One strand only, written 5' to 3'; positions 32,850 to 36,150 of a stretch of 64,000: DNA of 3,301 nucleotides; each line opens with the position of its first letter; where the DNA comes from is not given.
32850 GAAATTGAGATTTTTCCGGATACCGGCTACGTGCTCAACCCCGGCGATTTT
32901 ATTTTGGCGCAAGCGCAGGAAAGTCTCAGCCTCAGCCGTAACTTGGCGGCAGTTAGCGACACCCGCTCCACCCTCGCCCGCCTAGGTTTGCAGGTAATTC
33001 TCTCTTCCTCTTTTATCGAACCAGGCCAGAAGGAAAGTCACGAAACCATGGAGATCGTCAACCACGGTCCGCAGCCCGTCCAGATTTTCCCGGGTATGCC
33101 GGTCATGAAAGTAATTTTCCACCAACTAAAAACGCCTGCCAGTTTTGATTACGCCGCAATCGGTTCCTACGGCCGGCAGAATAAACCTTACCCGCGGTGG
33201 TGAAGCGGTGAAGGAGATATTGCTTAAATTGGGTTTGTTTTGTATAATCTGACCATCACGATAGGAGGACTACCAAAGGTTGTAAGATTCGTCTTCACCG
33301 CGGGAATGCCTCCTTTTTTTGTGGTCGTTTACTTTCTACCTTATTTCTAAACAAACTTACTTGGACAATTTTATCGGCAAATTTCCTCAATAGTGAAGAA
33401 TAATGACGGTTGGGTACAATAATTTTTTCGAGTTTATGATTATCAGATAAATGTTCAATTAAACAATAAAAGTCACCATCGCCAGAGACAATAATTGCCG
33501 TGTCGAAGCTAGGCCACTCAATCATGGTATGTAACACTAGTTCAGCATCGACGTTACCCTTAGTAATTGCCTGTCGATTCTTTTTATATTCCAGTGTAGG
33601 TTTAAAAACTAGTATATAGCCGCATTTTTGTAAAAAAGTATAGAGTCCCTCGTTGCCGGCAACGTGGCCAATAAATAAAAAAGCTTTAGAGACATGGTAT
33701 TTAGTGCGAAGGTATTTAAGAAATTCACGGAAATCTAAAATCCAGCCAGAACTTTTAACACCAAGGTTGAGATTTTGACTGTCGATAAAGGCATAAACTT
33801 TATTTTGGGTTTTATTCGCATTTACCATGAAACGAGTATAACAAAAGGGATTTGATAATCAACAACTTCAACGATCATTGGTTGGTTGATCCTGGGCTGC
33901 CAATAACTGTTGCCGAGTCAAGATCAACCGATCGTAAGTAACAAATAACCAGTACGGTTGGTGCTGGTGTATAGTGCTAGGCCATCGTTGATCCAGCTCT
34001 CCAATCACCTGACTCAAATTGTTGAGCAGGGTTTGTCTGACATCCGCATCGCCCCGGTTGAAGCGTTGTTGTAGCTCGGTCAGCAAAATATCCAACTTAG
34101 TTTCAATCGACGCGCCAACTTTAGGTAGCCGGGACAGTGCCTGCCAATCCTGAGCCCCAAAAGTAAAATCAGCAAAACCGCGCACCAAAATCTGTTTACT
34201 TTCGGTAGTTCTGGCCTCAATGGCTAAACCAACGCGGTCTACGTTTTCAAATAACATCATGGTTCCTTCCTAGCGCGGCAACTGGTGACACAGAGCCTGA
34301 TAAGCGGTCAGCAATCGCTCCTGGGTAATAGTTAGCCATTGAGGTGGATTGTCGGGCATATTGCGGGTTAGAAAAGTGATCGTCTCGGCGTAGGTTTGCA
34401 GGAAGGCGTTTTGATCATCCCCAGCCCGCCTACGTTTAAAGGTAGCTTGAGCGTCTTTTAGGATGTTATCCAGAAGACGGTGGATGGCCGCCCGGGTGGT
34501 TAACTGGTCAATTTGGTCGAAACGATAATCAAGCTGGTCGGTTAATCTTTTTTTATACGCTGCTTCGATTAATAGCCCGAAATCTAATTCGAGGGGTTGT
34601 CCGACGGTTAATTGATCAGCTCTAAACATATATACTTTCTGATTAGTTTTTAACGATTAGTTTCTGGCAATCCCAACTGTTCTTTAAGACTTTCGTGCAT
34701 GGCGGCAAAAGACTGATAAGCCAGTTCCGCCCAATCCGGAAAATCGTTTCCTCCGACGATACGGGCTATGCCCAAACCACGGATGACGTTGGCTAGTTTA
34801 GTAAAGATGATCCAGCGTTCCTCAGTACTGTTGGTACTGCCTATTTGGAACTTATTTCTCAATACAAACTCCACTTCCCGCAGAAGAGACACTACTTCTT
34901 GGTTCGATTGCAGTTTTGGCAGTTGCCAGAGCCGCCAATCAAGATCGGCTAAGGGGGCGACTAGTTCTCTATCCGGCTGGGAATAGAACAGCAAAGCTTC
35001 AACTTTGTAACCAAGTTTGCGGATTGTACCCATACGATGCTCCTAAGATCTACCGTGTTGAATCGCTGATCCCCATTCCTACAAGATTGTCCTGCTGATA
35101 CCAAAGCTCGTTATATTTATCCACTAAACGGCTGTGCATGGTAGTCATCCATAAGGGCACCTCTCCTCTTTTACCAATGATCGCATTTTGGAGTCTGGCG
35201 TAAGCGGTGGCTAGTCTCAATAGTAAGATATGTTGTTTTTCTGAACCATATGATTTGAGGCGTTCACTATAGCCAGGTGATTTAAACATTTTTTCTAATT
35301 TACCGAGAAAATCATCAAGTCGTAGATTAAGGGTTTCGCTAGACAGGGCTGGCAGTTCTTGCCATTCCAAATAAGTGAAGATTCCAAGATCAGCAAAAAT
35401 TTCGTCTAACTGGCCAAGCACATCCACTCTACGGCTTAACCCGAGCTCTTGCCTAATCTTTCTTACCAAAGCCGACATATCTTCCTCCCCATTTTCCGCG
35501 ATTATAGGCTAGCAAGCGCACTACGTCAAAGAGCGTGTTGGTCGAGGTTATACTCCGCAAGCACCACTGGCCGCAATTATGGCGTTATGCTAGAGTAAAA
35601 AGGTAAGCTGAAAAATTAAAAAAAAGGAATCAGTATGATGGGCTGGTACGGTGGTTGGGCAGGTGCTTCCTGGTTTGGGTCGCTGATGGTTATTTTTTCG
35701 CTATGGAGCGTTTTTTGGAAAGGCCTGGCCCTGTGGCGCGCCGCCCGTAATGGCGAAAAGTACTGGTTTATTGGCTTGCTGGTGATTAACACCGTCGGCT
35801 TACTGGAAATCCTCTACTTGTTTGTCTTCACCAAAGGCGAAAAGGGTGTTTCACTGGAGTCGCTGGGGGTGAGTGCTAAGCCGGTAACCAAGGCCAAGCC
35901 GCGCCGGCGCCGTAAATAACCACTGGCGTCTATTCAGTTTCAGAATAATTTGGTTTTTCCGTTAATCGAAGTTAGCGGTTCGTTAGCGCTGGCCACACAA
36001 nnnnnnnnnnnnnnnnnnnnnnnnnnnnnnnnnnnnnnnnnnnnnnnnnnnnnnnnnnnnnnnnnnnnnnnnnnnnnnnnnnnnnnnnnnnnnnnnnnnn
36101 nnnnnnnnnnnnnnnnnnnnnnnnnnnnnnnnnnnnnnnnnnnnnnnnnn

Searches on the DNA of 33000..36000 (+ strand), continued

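Call 91: search_with_rna_model(model_id=R1, sources=[L096, L097, L001, L002], max_evalue=0.01)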
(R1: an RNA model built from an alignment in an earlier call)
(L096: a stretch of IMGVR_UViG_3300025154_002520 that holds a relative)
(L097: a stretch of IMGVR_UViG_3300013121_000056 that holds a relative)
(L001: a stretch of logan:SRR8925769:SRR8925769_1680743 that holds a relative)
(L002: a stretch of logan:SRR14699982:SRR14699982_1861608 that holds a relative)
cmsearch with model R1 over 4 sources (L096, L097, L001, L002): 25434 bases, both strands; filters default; matches with E-value up to 0.01: 3.
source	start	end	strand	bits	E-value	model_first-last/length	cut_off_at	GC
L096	5462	5516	-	51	3e-11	1-56/56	no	0.49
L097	5464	5518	-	30.4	4.6e-06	1-56/56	no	0.45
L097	8802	8846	+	18.6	0.0043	1-56/56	no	0.47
